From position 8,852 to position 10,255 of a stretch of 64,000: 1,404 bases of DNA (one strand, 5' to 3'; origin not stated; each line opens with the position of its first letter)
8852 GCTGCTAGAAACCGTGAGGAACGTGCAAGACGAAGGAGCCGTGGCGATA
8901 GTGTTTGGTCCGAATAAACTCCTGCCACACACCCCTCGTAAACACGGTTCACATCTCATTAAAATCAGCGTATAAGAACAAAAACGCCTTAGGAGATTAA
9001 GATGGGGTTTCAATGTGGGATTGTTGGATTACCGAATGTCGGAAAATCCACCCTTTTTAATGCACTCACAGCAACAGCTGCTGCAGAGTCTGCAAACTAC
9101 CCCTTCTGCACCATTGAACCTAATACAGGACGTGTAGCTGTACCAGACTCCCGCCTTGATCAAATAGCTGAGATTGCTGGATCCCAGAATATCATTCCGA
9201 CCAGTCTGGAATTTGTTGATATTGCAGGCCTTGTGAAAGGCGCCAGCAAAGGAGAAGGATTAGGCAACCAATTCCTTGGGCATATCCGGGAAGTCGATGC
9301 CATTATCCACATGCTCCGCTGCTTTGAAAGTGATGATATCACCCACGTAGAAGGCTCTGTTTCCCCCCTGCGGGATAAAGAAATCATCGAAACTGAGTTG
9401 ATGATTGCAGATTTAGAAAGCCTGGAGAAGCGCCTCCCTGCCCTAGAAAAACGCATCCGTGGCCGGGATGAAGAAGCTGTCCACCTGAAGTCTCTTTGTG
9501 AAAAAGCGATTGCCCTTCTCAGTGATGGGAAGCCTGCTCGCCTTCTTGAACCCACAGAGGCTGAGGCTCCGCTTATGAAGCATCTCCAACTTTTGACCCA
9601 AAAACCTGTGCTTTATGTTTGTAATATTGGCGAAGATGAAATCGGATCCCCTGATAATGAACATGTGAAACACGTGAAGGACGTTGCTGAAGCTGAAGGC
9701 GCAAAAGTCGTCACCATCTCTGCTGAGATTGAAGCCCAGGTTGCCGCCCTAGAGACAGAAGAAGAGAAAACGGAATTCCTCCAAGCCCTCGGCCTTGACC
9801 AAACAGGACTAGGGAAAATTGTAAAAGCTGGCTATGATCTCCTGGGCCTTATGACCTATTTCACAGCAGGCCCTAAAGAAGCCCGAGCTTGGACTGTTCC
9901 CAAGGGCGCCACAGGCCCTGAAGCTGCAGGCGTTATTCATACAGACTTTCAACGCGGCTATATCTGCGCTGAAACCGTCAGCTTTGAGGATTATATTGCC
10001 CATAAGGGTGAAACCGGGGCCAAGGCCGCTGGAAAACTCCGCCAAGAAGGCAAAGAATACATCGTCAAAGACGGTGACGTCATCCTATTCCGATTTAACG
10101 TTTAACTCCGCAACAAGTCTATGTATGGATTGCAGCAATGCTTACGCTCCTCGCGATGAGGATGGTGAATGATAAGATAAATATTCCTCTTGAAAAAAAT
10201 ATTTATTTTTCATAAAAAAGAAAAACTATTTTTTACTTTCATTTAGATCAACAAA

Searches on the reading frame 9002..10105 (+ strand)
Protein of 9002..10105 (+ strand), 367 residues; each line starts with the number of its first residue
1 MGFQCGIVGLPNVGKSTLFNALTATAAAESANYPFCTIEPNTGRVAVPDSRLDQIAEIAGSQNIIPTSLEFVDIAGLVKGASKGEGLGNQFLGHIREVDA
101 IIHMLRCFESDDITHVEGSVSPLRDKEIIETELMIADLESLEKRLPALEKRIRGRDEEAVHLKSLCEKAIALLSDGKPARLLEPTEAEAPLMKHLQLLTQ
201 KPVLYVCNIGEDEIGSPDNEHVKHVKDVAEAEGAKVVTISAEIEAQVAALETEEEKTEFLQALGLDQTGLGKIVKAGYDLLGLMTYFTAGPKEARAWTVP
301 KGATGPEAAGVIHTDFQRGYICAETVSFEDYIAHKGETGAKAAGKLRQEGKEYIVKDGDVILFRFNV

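Call 45: search_protein_families(library=pfam, proteins=[window:9002-10105:+], max_evalue=0.00001)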
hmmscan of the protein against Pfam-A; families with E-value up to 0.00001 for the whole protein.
window:9002-10105:+ (367 aa): 3 families
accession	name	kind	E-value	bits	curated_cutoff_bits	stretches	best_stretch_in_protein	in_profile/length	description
PF06071.19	YchF-GTPase_C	-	7e-37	125.9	27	1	283-366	1-84/84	Protein of unknown function (DUF933)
PF01926.29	MMR_HSR1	-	4.9e-23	81.8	21.9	1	5-120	2-96/113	50S ribosome-binding GTPase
PF02421.24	FeoB_N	-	2.1e-08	34.3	27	1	5-68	3-64/156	Ferrous iron transport protein B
